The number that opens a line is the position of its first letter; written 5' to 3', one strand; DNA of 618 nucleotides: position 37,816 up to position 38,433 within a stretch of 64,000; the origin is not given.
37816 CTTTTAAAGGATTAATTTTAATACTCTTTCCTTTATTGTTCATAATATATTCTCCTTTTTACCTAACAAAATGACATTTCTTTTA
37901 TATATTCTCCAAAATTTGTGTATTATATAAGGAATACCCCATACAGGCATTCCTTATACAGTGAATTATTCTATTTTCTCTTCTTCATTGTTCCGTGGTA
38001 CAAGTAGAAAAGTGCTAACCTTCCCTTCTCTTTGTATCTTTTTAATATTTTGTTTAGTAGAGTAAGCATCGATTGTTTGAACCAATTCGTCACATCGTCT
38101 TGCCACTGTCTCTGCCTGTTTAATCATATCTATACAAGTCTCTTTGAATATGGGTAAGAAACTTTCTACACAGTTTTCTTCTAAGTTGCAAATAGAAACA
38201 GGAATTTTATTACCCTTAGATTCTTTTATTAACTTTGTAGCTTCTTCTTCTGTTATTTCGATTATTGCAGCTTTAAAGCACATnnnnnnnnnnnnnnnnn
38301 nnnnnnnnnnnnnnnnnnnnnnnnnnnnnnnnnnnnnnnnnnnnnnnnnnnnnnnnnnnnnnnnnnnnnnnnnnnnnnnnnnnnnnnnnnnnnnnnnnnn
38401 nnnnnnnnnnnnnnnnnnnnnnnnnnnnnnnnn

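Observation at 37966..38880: MazF-family toxin in the lysogeny island with no obvious antitoxin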

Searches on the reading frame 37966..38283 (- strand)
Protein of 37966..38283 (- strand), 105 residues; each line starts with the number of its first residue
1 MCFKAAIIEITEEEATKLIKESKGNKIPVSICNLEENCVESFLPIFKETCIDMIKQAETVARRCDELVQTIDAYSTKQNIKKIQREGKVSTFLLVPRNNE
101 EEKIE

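Call 3: search_protein_families(library=pfam, proteins=[window:37966-38283:-], max_evalue=1)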
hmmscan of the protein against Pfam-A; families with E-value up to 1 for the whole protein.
window:37966-38283:- (105 aa): 0 families

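Call 4: search_protein_families(library=phrogs, proteins=[window:37966-38283:-], max_evalue=0.1)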
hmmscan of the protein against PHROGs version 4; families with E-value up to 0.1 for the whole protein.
window:37966-38283:- (105 aa): 1 family
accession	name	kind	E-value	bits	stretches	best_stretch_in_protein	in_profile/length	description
phrog_14587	-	moron, auxiliary metabolic gene and host takeover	0.069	14.1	0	7-32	44-69/82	anti-restriction protein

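Call 10: find_homologous_proteins(query=window:37966-38283:-, max_evalue=0.01)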
Query window:37966-38283:- (105 aa): 2 proteins with E <= 0.01 among 4 candidates.
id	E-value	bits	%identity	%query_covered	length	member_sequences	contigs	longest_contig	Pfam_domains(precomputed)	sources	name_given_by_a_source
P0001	7.1e-59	214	99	100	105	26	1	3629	-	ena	-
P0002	2.2e-54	199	91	100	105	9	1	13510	-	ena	-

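Call 11: find_encoding_contigs(protein=P0002, flank=8000)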
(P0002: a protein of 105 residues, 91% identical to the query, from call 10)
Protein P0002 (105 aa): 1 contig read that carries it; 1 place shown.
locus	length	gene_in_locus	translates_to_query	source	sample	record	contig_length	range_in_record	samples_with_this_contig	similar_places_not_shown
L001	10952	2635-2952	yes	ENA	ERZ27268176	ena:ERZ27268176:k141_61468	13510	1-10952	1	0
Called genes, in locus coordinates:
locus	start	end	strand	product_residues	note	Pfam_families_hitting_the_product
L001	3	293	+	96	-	?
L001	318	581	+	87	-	-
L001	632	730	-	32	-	-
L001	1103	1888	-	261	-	PF00717:Peptidase_S24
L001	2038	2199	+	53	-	-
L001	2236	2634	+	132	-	PF02452:PemK_toxin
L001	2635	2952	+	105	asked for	-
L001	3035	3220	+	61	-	-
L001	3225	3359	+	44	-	-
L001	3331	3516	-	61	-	-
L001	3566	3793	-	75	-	PF13443:HTH_26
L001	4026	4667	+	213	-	-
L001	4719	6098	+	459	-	-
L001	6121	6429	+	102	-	-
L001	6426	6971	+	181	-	-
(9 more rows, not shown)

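Call 12: find_encoding_contigs(protein=P0001, flank=8000)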
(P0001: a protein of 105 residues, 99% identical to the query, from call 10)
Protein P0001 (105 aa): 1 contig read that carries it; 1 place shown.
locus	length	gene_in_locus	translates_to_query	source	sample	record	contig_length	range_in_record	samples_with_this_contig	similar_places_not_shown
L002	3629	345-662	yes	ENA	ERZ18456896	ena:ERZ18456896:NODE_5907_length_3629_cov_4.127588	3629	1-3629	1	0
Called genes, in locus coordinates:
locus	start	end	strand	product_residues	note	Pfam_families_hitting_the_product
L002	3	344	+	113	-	?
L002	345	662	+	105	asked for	-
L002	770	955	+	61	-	-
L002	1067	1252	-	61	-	-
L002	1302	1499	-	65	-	PF01381:HTH_3 (weak), PF13443:HTH_26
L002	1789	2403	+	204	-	-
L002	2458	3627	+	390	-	?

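Call 16: search_solved_structures(query=window:37966-38283:-, max_evalue=10)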
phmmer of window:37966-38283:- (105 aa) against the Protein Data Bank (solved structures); distinct sequences matched with E-value up to 10: 7.
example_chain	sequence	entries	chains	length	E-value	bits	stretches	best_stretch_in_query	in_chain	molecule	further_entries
1wqf_A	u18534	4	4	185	0.42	14.1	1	4-50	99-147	Ribosome recycling factor | Ribosome-recycling factor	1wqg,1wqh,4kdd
4kb4_A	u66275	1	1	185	0.42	14.1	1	4-50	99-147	Ribosome-recycling factor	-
4kaw_X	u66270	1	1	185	0.44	14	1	4-50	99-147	Ribosome-recycling factor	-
4kc6_A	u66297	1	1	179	0.54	13.7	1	4-49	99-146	Ribosome-recycling factor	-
4kb2_A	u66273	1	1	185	0.58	13.6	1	4-50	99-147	Ribosome-recycling factor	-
2xss_A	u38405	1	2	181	0.95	13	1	30-66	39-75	CGMP-SPECIFIC 3', 5'-CYCLIC PHOSPHODIESTERASE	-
9y6s_9Q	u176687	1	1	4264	3.4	11.2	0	23-100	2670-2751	Dynein heavy chain, putative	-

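Call 30: search_protein_representatives(protein=window:37966-38283:-)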
Query: 105 residues. Proteins with E-value up to 0.001 (for the whole library): 19; up to 1e-10: 2; up to 1e-30: 0. The best 19 are listed.
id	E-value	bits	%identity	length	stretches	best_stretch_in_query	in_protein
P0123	1.4e-26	108.6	64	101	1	8-105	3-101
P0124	7.0e-17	77.5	45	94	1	7-94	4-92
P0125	1.2e-10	57.5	37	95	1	7-96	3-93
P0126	2.6e-10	56.4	38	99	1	6-95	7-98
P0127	4.1e-10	55.8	40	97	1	7-94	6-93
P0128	4.3e-08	49.3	36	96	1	6-94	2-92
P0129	9.9e-08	48.2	38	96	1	7-92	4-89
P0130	7.5e-07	45.3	42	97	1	29-95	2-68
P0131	9.5e-07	45.0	37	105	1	15-95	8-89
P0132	1.2e-06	44.7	37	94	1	8-94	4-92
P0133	1.2e-06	44.7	41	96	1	7-72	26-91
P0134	1.1e-05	41.6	35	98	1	2-94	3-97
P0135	1.5e-05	41.2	34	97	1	7-94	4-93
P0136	1.0e-04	38.5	42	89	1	7-94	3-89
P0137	1.1e-04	38.4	34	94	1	10-95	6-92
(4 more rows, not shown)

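Call 33: search_solved_structures(query=A2, max_evalue=10)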
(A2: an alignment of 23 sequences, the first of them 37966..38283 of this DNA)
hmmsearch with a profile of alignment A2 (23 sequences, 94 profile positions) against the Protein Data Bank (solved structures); distinct sequences matched with E-value up to 10: 8.
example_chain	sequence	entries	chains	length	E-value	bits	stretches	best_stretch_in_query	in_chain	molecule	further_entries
9y6s_9Q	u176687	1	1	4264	0.11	15.7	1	15-66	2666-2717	Dynein heavy chain, putative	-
2l69_A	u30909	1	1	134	0.6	13.4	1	8-45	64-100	Rossmann 2x3 fold protein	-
6qdv_G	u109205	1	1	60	0.68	13.3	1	36-79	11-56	Protein FAM32A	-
6yjq_AAA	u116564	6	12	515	1.2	12.5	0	56-82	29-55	Alpha-1,6-mannosylglycoprotein 6-beta-N-acetylglucosaminyltransferase A,Alpha-1,6-mannosyl | Alpha-1,6-mannosylglycoprotein 6-beta-N-acetylglucosaminyltransfera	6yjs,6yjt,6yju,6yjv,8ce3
9f5h_A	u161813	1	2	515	1.2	12.5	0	56-82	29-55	Secreted alpha-1,6-mannosylglycoprotein 6-beta-N-acetylglucosaminyltransferase A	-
5zic_A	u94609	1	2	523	1.3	12.4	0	56-82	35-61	Alpha-1,6-mannosylglycoprotein 6-beta-N-acetylglucosaminyltransferase A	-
6yjr_AAA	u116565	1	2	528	1.3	12.3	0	56-82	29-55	Alpha-1,6-mannosylglycoprotein 6-beta-N-acetylglucosaminyltransferase A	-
3e17_A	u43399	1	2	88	1.4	12.3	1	5-34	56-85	Tight junction protein ZO-2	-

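Call 40: find_related_loci(query=A1, collection=viral_contigs, flank=3000)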
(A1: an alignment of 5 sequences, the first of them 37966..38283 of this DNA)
Query A1 (105 aa) in viral_contigs; peptide patterns used: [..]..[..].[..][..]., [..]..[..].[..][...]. (x = any residue, [..] = any of these).
153 stretches matched a pattern; 4 encode a relative of the query (tblastn E <= 1e-3); 4 distinct loci.
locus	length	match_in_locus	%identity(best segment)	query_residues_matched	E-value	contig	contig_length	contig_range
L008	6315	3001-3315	92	1-105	1e-62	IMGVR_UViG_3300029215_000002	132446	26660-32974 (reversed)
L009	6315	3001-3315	92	1-105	1e-62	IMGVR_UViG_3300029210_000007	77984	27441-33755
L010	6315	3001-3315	91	1-105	5e-62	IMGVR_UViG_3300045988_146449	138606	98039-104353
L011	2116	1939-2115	97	1-59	3e-34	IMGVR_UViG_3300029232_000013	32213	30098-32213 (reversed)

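Call 41: find_related_loci(query=A1, collection=genome_contigs, flank=3000)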
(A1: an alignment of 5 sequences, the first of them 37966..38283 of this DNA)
Query A1 (105 aa) in genome_contigs; peptide patterns used: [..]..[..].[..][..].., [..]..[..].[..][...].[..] (x = any residue, [..] = any of these).
86 stretches matched a pattern, but none encodes a relative of the query by tblastn (E <= 1e-3).

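Call 42: predict_structure(alignment_id=A3)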
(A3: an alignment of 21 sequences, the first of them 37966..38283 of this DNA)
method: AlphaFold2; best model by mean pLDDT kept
length: 105 residues; sequences in the alignment: 21
mean_pLDDT: 84.5   pTM: 0.73
mean pLDDT of the five models: 84.5, 81.9, 64.6, 61.0, 59.8
residues with pLDDT >= 90: 65; 70-90: 22; 50-70: 8; < 50: 10
segments of 3 or more residues with pLDDT < 50: 1-3, 99-105
pLDDT, mean of each block of 10 residues (from residue 1): 69 92 90 90 93 95 81 93 92 72 40
secondary structure, 60 per line:
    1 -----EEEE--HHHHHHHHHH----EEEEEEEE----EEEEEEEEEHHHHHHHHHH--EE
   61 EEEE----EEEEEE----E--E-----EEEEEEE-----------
elements in order: E6-9 H12-21 E26-33 E38-46 H47-56 E59-64 E69-74 E88-94

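Call 45: find_encoding_contigs(protein=P0134, flank=3000, max_places=3)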
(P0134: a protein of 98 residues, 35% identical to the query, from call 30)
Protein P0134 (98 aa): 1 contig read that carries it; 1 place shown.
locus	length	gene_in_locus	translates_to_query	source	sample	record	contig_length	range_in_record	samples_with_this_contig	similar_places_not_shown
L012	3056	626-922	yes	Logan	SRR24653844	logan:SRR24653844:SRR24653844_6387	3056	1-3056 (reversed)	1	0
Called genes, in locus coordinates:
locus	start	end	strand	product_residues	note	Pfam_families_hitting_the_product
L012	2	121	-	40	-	?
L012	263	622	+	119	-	PF02452:PemK_toxin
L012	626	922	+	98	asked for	-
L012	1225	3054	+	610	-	?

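Call 47: find_encoding_contigs(protein=P0137, flank=3000, max_places=3)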
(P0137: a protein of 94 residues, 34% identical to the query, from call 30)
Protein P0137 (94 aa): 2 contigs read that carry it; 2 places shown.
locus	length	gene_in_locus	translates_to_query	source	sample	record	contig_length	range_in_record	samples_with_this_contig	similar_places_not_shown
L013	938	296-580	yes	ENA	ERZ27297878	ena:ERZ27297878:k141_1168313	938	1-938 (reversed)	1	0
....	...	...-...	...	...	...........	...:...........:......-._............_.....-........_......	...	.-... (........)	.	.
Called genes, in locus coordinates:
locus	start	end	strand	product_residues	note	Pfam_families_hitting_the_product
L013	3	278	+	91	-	?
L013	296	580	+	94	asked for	-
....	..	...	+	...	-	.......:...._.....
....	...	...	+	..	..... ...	-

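Call 48: find_encoding_contigs(protein=P0128, flank=3000, max_places=3)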
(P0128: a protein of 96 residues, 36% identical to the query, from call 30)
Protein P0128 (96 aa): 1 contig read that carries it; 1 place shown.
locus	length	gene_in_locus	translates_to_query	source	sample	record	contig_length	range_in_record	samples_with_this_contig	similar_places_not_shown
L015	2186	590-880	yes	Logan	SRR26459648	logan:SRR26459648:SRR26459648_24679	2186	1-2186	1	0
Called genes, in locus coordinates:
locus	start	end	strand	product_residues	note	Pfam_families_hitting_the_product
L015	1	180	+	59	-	?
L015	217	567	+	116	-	PF02452:PemK_toxin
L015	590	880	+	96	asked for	-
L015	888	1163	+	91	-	-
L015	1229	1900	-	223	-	PF06114:Peptidase_M78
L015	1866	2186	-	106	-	?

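Call 53: search_protein_families(library=padloc, proteins=[window:37966-38283:-], max_evalue=0.01)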
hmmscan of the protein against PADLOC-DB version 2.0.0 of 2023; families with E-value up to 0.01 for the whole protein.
window:37966-38283:- (105 aa): 0 families

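Call 54: search_protein_families(library=ncbifam, proteins=[window:37966-38283:-], max_evalue=0.01)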
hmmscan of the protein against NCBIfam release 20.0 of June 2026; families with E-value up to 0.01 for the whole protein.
window:37966-38283:- (105 aa): 0 families

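Call 65: search_dna_similar(query=window:37966-38283:-, collection=phages, mode=protein, max_evalue=1)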
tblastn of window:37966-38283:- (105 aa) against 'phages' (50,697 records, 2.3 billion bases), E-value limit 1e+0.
Records with a match: 8; places in all: 8; records where one place covers at least 80% of the query: 0.
Best place of each record, by identity: <60% 8.
By first word of the organism name: Staphylococcus 8.
By host as written in the record: Staphylococcus sp. 8.
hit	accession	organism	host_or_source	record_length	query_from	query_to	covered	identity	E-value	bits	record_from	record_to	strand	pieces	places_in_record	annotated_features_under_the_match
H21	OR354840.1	Staphylococcus phage S-CoN_Ph17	Staphylococcus sp.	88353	28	84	54%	33.3%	5e-2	37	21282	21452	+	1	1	ATPase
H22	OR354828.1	Staphylococcus phage S-CoN_Ph5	Staphylococcus sp.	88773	28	84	54%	33.3%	5e-2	37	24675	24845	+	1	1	ATPase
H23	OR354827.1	Staphylococcus phage S-CoN_Ph4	Staphylococcus sp.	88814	28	84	54%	33.3%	5e-2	37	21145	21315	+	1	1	ATPase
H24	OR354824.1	Staphylococcus phage S-CoN_Ph1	Staphylococcus sp.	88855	28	84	54%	33.3%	5e-2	37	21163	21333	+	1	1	ATPase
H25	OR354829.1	Staphylococcus phage S-CoN_Ph6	Staphylococcus sp.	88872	28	84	54%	33.3%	5e-2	37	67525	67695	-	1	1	ATPase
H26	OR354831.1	Staphylococcus phage S-CoN_Ph8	Staphylococcus sp.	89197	28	84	54%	33.3%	5e-2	37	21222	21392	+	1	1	ATPase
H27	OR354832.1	Staphylococcus phage S-CoN_Ph9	Staphylococcus sp.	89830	28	84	54%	33.3%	5e-2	37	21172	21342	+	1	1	ATPase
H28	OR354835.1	Staphylococcus phage S-CoN_Ph12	Staphylococcus sp.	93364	28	84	54%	33.3%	5e-2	37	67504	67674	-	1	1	ATPase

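Call 66: search_dna_similar(query=window:37966-38283:-, collection=plasmids, mode=protein, max_evalue=1)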
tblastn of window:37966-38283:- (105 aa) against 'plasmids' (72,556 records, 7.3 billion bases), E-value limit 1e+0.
No match.

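Call 77: fold_search(model_id=the predicted structure, library=viral)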
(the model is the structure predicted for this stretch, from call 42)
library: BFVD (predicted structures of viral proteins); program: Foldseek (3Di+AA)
matches with E <= 10: 572; with E <= 0.001: 1
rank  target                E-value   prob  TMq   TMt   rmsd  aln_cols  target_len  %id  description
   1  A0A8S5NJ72            1.1e-07  1.00  0.77  0.80   1.9        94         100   23  Uncharacterized protein [Siphoviridae sp. cttFh17]
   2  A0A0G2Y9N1            1.3e-02  0.97  0.39  0.18  13.4       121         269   10  Proliferating cell nuclear antigen [Acanthamoeba polyphaga mimivirus Kroon]
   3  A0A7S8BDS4            1.5e-02  0.98  0.45  0.21  13.2       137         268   10  Proliferating cell nuclear antigen [Medusavirus stheno T3]
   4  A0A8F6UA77            3.2e-02  0.95  0.42  0.20  13.9       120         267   10  Proliferating cell nuclear antigen [Rhinella marina erythrocytic-like virus]
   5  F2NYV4                4.4e-02  0.89  0.42  0.19  14.0       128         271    8  Complete DpAV4 genome [Diadromus pulchellus ascovirus 4a]
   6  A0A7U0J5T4            4.7e-02  0.98  0.52  0.39   6.1       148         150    8  (no name in the UniProt tables at hand)
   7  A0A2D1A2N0            4.9e-02  0.97  0.49  0.43   6.7       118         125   12  Uncharacterized protein [Rhodococcus phage Trina]
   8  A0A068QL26            4.9e-02  0.89  0.43  0.19  13.8       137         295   14  Proliferating cell nuclear antigen [Armadillidium vulgare iridescent virus]
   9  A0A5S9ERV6            5.8e-02  0.77  0.36  0.17  12.5       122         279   11  Uncharacterized protein [Tenacibaculum phage PTm1]
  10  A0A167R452            6.5e-02  0.75  0.37  0.18  12.1       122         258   10  Proliferating cell nuclear antigen [Powai lake megavirus]
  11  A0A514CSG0            6.5e-02  0.63  0.32  0.13  13.7       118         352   11  DNA polymerase III beta subunit, sliding clamp [Achromobacter phage Motura]
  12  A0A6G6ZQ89            7.3e-02  0.75  0.37  0.12  13.8       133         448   13  (no name in the UniProt tables at hand)
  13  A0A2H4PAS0            1.2e-01  0.97  0.51  0.48   5.2        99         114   11  (no name in the UniProt tables at hand)
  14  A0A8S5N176            1.2e-01  0.85  0.43  0.37   7.2       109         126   10  Uncharacterized protein [Siphoviridae sp. ct43U4]
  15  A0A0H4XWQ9            1.3e-01  0.47  0.33  0.15  13.2       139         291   11  Late transcription factor 1 [Salmon gill poxvirus]
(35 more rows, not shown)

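Call 79: fold_search(model_id=the predicted structure, library=pdb)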
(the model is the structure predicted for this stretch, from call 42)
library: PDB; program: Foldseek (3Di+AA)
matches with E <= 10: 312; with E <= 0.001: 0
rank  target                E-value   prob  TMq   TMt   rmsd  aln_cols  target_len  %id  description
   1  4rki                  1.0e-02  0.98  0.37  0.14  11.8       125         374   14  Crystal structure of sliding beta clamp from Helicobacter pylori (released 2016-01-13)
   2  5g4q_B                1.6e-02  0.97  0.37  0.14  11.7       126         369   14  H.pylori Beta clamp in complex with 5-chloroisatin (released 2017-06-21)
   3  6ap4_J                2.3e-01  0.38  0.32  0.12  12.9       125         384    5  Crystal structure of the DNA polymerase III subunit beta from Acinetobacter baumannii (released 2017-12-20)
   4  6ap4_H                2.7e-01  0.41  0.35  0.13  12.4       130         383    7  Crystal structure of the DNA polymerase III subunit beta from Acinetobacter baumannii (released 2017-12-20)
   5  3f1p_B                2.8e-01  0.47  0.30  0.29  11.4       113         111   11  Crystal structure of a high affinity heterodimer of HIF2 alpha and ARNT C-terminal PAS domains (released 2009-01-20)
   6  2io4_D                4.2e-01  0.41  0.37  0.19  12.6       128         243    8  Crystal structure of PCNA12 dimer from Sulfolobus solfataricus. (released 2008-04-08)
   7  2b02                  4.2e-01  0.23  0.26  0.25  11.6       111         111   13  Crystal Structure of ARNT PAS-B Domain (released 2006-10-24)
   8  3h7w_B                5.2e-01  0.33  0.30  0.29  11.3       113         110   11  Crystal structure of the high affinity heterodimer of HIF2 alpha and ARNT C-terminal PAS domains with the artificial l (released 2010-01-12)
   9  3kyf                  5.2e-01  0.18  0.31  0.18  11.7       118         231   11  Crystal structure of P4397 complexed with c-di-GMP (released 2010-04-14)
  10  9a5d_A                5.2e-01  0.14  0.25  0.06  12.6       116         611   16  Integrative model of WALK-YYCH by crosslinking MS and deep learning (released 2024-09-18)
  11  9gs2_A                5.2e-01  0.08  0.20  0.09  12.0       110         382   10  Structure of the Rieske bound Apo1 state of the heptameric Bcs1 AAA-ATPase (released 2025-06-04)
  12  3h82_B                6.2e-01  0.23  0.29  0.27  11.3       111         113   10  Crystal structure of the high affinity heterodimer of HIF2 alpha and ARNT C-terminal PAS domains with the artificial l (released 2010-01-12)
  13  7ob0_B                6.2e-01  0.18  0.30  0.20  11.7       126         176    6  Structure of RsLOV d2 variant (released 2021-06-30)
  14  7xi3_A                6.2e-01  0.18  0.28  0.13  11.9       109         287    8  Crystal Structure of the NPAS4-ARNT2 heterodimer in complex with DNA (released 2022-11-02)
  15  6sh3_A                6.2e-01  0.08  0.21  0.09  11.5       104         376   10  Structure of the ADP state of the heptameric Bcs1 AAA-ATPase (released 2020-02-05)
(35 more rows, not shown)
